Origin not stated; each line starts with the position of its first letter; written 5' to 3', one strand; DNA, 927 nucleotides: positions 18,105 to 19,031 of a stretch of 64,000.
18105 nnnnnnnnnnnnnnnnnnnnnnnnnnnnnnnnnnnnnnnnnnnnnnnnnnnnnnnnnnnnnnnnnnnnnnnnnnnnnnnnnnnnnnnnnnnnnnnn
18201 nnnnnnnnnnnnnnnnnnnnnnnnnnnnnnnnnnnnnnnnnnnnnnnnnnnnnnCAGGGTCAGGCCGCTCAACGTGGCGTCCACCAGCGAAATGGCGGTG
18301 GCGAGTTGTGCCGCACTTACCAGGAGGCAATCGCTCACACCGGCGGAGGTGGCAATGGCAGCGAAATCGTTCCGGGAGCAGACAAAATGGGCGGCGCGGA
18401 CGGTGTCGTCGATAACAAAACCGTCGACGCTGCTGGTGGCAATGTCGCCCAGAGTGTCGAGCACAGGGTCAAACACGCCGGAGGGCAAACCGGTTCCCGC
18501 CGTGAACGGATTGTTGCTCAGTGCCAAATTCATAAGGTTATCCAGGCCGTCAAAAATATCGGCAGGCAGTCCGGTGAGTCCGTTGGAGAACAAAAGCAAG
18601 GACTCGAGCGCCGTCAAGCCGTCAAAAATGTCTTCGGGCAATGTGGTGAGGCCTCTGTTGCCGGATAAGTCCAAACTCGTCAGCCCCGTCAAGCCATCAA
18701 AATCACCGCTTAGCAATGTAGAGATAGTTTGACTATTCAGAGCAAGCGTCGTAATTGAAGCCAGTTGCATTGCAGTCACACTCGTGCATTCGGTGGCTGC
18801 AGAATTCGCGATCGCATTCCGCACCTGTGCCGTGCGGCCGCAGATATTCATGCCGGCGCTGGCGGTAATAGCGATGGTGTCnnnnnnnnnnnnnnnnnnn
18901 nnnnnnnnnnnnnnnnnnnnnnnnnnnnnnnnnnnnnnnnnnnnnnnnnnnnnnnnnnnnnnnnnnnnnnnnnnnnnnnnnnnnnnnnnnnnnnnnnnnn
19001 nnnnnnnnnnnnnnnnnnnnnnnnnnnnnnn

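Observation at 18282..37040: Five eukaryote-style, cysteine-capped LRR modules; they hold nearly all cysteines of the protein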

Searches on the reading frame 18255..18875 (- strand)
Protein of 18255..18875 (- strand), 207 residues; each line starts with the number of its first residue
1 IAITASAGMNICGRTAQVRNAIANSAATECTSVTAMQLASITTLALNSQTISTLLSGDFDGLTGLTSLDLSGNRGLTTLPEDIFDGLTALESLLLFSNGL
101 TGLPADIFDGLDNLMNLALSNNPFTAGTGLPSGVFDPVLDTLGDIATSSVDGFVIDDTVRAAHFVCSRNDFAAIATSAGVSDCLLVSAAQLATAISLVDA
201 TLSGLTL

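Call 12: find_homologous_proteins(query=window:18255-18875:-, max_evalue=0.001)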
Query window:18255-18875:- (207 aa): 97 proteins with E <= 0.001 among 2274 candidates.
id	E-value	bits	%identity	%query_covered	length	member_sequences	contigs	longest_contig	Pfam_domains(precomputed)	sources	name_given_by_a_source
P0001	2.8e-56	208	55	82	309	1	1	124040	PF23598.2,PF13306.13,PF00560.40,PF12799.14,PF13855.13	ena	-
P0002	9.0e-52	194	48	94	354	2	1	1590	PF12733.14,PF13855.13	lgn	-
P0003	5.8e-45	171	40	65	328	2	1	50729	PF23598.2,PF13306.13,PF00560.40,PF12799.14,PF13855.13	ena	-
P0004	4.7e-40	155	58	58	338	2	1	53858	PF13855.13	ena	-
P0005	4.9e-40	155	43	65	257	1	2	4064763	PF23598.2,PF13306.13,PF00560.40,PF12799.14,PF13855.13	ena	-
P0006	3.2e-38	149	57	55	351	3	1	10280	PF23598.2,PF22352.3,PF00560.40,PF12799.14,PF13855.13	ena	-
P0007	3.8e-38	149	34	61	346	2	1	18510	PF23598.2,PF13306.13,PF14580.13,PF00560.40,PF12799.14,PF13855.13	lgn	-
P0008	1.7e-35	141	43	66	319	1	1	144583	PF23598.2,PF13306.13,PF00560.40,PF12799.14,PF13855.13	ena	-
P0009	1.4e-33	134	51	60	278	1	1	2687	PF23598.2,PF13306.13,PF14580.13,PF00560.40,PF12799.14,PF13855.13,PF23952.2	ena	-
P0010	2.1e-33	134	51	61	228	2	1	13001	PF23598.2,PF13306.13,PF00560.40,PF12799.14,PF13855.13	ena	-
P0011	4.6e-33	133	49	65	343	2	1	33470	PF23598.2,PF14580.13,PF00560.40,PF12799.14,PF13855.13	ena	-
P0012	2.7e-31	127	46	61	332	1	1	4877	PF23598.2,PF13306.13,PF00560.40,PF12799.14,PF13855.13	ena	-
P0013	1.2e-30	125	37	61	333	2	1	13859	PF23598.2,PF13306.13,PF00560.40,PF12799.14,PF13855.13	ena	-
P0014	1.5e-30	124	39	61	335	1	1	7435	PF13306.13,PF12799.14,PF13855.13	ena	-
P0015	1.9e-30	124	39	62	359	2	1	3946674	PF13306.13,PF12799.14,PF13855.13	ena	-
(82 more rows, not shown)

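Call 15: find_encoding_contigs(protein=P0001, flank=6000, max_places=3)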
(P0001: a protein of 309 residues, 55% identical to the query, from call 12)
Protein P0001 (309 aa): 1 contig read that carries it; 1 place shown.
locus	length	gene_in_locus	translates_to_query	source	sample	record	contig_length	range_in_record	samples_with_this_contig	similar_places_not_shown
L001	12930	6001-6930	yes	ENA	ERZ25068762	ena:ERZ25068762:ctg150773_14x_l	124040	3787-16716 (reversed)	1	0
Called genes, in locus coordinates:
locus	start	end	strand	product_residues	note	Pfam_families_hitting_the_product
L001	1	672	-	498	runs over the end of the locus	PF00070:Pyr_redox (faint), PF00890:FAD_binding_2, PF01266:DAO, PF01494:FAD_binding_3 (faint), PF03486:HI0933_like (faint), PF07992:Pyr_redox_2 (faint), PF12831:FAD_oxidored (weak)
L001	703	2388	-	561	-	PF02776:TPP_enzyme_N, PF00205:TPP_enzyme_M, PF02775:TPP_enzyme_C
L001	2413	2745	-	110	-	-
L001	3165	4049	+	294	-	PF00126:HTH_1, PF03466:LysR_substrate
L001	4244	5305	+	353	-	PF13173:AAA_14, PF13635:DUF4143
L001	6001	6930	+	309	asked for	PF12799:LRR_4 (faint), PF13306:LRR_5 (weak), PF13855:LRR_8, PF23598:LRR_14 (faint), PF00560:LRR_1 (faint), PF13306:LRR_5 (weak), PF13855:LRR_8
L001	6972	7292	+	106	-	PF12733:Cadherin-like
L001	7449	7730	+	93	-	PF00560:LRR_1 (faint), PF13855:LRR_8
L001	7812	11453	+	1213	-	PF12733:Cadherin-like, PF12799:LRR_4 (faint), PF13855:LRR_8, PF05345:He_PIG, PF26918:Ig_Eae (faint), PF05345:He_PIG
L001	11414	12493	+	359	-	PF05345:He_PIG, PF26918:Ig_Eae (faint)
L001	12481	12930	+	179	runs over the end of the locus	PF05345:He_PIG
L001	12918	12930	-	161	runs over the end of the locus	-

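Call 16: find_encoding_contigs(protein=P0004, flank=10000, max_places=3)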
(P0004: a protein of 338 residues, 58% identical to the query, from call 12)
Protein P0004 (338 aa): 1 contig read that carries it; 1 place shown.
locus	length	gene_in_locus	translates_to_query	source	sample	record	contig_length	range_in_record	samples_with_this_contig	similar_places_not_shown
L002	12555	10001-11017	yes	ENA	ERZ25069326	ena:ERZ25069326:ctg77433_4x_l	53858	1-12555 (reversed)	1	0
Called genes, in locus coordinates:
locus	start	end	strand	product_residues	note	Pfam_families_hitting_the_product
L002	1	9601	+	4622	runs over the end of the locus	PF13855:LRR_8, PF12733:Cadherin-like, PF13855:LRR_8, PF12733:Cadherin-like, PF13855:LRR_8, PF12733:Cadherin-like, PF13855:LRR_8, PF12733:Cadherin-like, +15 more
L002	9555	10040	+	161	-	-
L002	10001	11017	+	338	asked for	PF13855:LRR_8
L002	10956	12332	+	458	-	PF00560:LRR_1 (faint), PF12799:LRR_4 (faint), PF13855:LRR_8, PF23598:LRR_14 (weak), PF13855:LRR_8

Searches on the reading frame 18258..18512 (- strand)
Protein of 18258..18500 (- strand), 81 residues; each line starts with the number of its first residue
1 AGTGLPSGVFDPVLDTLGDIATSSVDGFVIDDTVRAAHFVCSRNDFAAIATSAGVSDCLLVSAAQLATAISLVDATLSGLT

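Call 22: search_protein_families(library=pfam, proteins=[window:18258-18500:-], max_evalue=10)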
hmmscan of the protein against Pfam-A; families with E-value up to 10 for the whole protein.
window:18258-18500:- (81 aa): 1 family
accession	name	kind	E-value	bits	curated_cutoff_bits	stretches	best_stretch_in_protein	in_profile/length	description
PF03719.21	Ribosomal_S5_C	-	0.083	12.8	21.5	1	47-81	26-59/71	Ribosomal protein S5, C-terminal domain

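Call 44: find_homologous_proteins(query=A5, max_evalue=0.001)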
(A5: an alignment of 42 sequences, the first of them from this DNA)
Query A5 (42 sequences) (80 aa, profile of the alignment): 1 proteins with E <= 0.001 among 4215 candidates.
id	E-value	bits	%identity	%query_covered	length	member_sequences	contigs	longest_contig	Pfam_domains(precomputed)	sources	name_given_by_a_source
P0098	3.8e-23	99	45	86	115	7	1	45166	-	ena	-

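Call 54: search_protein_representatives(alignment_id=A6)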
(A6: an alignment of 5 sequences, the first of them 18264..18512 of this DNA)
Query: 5 sequences, 83 profile positions. Proteins with E-value up to 0.001 (for the whole library): 74; up to 1e-10: 61; up to 1e-30: 29. The best 74 are listed.
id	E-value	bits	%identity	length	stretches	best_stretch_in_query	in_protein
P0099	0.0e+00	1178.0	-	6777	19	1-82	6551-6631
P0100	7.9e-282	926.6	-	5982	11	1-82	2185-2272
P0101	8.6e-202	670.0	-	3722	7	1-83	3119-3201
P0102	1.4e-198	659.8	-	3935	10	1-82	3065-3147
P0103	2.4e-192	639.7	-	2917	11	1-83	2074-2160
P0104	1.1e-133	451.8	-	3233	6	1-83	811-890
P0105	2.7e-114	389.6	-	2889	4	1-83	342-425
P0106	1.8e-113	387.0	-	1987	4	1-83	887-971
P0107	5.8e-110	375.7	-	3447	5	1-83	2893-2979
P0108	3.4e-104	357.3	-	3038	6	1-83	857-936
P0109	1.8e-99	342.1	-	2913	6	1-83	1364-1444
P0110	8.4e-90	311.1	-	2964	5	2-83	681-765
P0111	3.0e-87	302.9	-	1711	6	1-82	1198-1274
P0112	6.1e-86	298.8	-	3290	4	1-82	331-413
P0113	1.1e-83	291.6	-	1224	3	1-83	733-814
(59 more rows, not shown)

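Call 55: list_cluster_members(proteins=[P0099, P0100, P0101, P0102, P0103, P0104, P0105, P0106, P0107, P0113])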
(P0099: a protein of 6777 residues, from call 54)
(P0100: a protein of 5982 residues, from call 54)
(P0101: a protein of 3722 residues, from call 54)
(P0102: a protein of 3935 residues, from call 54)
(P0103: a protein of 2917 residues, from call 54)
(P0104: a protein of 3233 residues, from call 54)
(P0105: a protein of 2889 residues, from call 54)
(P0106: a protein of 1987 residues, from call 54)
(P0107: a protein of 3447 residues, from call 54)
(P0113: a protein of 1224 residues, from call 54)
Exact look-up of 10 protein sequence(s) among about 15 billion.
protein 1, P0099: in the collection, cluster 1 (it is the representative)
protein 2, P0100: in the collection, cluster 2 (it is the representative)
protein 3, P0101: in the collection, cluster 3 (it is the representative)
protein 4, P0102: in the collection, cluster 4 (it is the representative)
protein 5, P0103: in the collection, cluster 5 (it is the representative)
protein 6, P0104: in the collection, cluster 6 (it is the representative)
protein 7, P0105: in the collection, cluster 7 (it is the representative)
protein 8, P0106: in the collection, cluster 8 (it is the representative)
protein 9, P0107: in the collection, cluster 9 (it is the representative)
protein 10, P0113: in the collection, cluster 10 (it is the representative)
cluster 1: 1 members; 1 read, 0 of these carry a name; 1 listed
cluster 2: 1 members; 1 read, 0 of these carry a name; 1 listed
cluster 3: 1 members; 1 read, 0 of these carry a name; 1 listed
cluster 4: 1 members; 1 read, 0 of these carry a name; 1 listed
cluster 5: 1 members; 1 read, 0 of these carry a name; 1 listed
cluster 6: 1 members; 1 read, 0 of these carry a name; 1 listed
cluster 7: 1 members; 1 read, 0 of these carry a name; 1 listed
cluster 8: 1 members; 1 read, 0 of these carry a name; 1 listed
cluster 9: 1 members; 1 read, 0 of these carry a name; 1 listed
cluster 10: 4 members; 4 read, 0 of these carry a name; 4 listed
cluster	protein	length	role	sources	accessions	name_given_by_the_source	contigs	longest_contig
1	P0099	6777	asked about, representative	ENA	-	-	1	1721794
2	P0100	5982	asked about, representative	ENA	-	-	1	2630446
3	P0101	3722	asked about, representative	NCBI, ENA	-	-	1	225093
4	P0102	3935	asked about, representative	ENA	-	-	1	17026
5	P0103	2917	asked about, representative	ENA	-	-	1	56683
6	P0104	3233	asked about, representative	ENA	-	-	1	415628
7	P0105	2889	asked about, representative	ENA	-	-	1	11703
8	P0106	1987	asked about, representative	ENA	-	-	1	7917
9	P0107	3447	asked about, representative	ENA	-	-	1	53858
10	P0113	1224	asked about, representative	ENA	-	-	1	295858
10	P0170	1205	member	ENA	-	-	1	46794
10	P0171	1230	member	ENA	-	-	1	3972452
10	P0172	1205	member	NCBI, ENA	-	-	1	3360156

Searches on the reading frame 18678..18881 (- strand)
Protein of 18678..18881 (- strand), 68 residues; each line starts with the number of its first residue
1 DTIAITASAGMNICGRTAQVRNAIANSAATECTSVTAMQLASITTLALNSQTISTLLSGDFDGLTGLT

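Call 22: search_protein_families(library=pfam, proteins=[window:18678-18881:-], max_evalue=10)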
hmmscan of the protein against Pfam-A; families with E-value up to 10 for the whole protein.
window:18678-18881:- (68 aa): 1 family
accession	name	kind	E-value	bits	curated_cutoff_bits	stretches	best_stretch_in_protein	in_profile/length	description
PF13855.12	LRR_8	-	0.089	13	27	1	35-68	19-52/61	Leucine rich repeat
